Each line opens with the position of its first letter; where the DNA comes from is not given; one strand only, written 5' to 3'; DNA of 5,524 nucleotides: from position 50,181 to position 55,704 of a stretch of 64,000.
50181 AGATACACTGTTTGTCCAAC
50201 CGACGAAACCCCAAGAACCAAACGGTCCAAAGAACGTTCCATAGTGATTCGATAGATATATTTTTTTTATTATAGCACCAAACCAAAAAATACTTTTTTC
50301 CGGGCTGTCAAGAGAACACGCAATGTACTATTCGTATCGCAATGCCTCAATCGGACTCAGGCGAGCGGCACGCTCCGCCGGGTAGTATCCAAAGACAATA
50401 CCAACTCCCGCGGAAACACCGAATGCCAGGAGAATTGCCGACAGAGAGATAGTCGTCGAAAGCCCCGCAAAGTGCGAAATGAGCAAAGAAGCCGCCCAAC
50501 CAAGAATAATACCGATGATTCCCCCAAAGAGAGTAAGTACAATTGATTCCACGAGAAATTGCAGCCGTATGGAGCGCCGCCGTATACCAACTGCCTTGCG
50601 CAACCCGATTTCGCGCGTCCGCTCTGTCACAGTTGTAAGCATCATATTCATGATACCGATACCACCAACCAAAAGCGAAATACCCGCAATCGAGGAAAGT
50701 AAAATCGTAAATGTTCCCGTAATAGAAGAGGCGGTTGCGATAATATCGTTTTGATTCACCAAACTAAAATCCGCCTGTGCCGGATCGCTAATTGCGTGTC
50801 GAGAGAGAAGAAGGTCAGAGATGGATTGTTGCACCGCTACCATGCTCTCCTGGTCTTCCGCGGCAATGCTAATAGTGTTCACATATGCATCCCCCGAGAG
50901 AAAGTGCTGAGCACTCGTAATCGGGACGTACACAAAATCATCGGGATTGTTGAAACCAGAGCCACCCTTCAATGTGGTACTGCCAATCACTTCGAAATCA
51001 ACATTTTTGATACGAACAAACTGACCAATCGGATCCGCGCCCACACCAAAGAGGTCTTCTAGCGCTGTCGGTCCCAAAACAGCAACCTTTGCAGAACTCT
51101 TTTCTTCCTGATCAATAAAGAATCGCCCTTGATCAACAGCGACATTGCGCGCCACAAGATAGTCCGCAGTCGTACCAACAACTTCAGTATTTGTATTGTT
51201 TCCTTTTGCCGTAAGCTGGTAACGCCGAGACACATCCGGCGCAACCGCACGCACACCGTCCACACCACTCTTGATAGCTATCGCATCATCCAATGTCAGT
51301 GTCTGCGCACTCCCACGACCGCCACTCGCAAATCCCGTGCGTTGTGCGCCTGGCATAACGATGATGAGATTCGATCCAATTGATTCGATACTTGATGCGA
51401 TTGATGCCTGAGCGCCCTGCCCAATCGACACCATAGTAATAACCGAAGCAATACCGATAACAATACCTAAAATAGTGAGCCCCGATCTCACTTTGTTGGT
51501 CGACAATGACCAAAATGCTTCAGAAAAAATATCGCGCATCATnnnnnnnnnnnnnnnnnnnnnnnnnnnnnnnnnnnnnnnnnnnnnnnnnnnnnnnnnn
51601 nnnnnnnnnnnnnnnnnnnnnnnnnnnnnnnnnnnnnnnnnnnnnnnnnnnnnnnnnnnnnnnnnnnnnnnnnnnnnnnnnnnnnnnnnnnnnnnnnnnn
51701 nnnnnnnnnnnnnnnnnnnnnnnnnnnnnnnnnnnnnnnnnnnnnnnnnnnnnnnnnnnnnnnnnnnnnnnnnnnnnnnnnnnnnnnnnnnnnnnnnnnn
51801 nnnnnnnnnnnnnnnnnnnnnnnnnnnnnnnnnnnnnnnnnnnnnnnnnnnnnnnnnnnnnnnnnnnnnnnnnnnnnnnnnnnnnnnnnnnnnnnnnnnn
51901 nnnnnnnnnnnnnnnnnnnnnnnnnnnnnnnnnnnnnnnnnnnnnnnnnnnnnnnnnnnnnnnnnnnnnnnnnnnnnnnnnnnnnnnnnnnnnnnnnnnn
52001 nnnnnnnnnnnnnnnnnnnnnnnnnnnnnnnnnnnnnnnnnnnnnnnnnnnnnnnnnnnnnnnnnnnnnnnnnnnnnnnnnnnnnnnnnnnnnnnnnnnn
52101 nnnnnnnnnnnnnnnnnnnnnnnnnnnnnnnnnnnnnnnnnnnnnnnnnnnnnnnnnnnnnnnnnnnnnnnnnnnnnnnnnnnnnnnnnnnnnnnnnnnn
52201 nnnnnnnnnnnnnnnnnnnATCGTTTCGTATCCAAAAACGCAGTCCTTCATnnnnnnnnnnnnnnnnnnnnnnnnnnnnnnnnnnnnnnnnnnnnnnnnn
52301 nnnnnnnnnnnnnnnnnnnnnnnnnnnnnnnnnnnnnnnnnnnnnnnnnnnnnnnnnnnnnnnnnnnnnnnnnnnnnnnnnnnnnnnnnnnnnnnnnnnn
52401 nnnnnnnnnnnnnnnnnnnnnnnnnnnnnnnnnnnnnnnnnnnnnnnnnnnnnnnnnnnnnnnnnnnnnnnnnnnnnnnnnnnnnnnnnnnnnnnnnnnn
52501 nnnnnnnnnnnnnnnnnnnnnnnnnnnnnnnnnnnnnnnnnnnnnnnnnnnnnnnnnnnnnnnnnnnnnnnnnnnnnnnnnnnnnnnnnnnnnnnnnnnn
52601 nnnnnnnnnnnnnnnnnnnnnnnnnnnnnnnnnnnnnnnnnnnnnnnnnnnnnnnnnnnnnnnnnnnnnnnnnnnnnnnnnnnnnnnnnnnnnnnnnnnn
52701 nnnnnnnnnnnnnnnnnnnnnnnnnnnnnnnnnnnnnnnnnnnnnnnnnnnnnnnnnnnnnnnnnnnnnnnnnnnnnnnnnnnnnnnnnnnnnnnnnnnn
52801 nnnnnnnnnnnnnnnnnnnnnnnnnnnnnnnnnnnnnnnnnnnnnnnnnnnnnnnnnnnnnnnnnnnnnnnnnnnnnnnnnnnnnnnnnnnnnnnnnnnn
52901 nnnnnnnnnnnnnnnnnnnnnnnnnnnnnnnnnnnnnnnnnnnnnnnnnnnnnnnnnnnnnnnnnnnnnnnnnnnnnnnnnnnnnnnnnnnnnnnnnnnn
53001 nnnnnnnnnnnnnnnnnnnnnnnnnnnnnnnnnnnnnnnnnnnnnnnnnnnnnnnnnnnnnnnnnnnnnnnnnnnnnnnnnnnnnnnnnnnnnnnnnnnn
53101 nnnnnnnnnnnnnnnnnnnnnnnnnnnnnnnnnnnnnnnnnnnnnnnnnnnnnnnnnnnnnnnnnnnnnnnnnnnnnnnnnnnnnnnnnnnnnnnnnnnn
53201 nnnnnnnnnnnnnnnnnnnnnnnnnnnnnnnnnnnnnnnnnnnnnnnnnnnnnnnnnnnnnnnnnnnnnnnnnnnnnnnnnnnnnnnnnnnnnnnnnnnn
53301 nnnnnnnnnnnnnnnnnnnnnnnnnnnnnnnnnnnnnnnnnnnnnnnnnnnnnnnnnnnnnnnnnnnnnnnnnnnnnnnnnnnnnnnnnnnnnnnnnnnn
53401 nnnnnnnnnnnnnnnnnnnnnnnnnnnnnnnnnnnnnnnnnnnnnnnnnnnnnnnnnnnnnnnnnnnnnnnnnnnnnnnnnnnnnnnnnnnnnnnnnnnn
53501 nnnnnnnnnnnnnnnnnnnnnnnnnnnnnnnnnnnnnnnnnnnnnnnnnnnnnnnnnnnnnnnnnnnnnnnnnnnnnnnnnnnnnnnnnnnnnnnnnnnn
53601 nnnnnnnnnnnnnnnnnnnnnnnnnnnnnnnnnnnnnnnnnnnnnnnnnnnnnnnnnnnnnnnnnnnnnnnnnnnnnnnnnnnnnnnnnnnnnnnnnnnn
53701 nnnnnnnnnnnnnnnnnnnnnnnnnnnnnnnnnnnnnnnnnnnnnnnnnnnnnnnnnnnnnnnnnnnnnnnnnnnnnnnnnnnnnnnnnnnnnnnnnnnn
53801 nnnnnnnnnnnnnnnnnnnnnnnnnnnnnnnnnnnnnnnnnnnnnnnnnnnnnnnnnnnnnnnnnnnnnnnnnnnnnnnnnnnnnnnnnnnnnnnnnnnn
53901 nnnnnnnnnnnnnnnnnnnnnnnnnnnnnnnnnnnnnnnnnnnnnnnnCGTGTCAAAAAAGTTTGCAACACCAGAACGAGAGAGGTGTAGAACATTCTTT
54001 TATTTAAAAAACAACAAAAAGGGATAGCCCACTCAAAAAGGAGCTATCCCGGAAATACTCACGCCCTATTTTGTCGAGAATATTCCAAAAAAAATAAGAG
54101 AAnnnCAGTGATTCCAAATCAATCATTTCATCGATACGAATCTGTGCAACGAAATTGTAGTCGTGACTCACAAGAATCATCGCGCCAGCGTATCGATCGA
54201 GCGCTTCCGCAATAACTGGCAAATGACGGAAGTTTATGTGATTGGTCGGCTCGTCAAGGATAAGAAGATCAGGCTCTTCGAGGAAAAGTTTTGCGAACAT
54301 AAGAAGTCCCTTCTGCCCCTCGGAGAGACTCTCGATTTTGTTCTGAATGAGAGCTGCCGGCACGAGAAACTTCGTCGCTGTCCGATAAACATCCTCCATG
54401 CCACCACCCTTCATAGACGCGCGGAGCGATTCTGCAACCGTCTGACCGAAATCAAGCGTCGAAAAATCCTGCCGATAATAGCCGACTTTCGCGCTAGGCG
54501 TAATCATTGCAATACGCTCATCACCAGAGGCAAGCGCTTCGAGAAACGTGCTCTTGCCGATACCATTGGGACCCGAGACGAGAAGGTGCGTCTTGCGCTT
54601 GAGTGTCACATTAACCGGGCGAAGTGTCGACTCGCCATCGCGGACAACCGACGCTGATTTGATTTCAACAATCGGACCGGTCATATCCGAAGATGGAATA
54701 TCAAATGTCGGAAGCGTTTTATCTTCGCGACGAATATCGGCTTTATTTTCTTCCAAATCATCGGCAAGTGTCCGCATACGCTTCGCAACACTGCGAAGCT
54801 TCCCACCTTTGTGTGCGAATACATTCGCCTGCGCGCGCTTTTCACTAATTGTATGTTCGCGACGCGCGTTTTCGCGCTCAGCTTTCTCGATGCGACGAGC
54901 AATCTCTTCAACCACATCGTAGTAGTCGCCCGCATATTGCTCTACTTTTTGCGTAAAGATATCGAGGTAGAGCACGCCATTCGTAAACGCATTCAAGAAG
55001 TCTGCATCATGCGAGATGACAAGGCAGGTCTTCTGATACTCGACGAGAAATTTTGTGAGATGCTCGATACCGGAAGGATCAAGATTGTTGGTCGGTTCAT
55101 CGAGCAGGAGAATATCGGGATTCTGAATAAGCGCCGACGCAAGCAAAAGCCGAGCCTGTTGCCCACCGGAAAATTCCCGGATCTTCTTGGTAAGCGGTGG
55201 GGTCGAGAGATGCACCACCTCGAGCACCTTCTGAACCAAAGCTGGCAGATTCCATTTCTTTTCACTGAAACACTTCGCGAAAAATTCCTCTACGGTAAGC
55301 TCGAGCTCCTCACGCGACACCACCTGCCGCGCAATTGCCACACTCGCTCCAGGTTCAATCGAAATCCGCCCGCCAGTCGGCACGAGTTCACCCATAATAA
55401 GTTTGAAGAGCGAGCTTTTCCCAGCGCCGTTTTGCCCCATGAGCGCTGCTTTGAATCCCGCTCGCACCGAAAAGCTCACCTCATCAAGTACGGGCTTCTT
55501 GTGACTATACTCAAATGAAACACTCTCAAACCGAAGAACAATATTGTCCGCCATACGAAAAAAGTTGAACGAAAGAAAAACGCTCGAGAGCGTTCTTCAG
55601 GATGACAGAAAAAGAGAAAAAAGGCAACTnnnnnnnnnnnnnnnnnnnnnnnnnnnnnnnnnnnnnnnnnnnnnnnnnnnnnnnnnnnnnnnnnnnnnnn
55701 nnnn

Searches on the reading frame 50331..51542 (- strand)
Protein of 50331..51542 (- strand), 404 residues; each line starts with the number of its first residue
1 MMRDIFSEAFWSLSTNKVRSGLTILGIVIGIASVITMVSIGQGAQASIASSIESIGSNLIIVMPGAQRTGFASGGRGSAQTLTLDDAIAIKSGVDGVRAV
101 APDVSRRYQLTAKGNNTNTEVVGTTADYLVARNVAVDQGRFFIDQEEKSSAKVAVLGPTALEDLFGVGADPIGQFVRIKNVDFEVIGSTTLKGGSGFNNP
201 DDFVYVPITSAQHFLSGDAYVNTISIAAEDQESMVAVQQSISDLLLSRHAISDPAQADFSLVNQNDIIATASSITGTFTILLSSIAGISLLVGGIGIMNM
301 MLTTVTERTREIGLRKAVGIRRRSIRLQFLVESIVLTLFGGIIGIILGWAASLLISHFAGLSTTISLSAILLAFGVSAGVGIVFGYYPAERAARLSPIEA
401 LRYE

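Call 64: search_protein_families(library=pfam, proteins=[window:50331-51542:-], max_evalue=0.0001)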
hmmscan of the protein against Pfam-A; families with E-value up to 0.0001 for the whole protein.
window:50331-51542:- (404 aa): 2 families
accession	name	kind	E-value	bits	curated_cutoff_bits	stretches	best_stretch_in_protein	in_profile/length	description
PF12704.14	MacB_PCD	-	1.9e-49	169.2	27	1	20-243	1-206/207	MacB-like periplasmic core domain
PF02687.27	FtsX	-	7.3e-21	74.9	25.5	1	284-397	2-120/120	FtsX-like permease C-terminal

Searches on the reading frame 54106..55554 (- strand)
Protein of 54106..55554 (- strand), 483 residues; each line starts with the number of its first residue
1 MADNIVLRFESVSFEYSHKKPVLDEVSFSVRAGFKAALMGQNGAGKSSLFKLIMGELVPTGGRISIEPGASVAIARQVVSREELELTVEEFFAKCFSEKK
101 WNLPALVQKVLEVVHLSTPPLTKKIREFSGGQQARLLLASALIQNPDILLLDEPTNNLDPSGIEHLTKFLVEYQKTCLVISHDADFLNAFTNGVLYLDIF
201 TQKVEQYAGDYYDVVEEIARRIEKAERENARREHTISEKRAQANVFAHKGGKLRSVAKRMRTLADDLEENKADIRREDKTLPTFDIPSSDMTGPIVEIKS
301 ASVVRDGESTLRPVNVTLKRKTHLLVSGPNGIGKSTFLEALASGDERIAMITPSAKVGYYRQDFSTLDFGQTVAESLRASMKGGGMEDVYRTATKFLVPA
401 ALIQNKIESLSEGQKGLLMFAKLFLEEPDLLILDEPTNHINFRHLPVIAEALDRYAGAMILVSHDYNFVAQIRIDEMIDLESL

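Call 64: search_protein_families(library=pfam, proteins=[window:54106-55554:-], max_evalue=0.0001)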
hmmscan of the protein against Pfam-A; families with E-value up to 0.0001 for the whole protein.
window:54106-55554:- (483 aa): 8 families
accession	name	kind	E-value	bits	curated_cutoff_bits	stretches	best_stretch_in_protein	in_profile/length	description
PF00005.33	ABC_tran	-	5.6e-45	153.8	25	2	23-156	1-137/137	ABC transporter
PF13304.12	AAA_21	-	6.5e-22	79.4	27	1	125-184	235-300/304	AAA domain, putative AbiEii toxin, Type IV TA system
PF02463.25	SMC_N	-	1.9e-11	44.2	40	0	127-190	136-205/220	RecF/RecN/SMC N terminal domain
PF13555.12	AAA_29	-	4.4e-08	33.2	27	0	315-342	16-43/61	P-loop containing region of AAA domain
PF03193.22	RsgA_GTPase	-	1.8e-07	31.6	30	0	306-351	92-137/174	RsgA GTPase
PF13401.12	AAA_22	-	2.1e-06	28.5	27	0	320-391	4-65/130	AAA domain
PF13476.12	AAA_23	-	1.1e-05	26.6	27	0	325-342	23-40/201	AAA domain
PF13191.12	AAA_16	-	1.6e-05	25.9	32.6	0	320-360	23-63/167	AAA ATPase domain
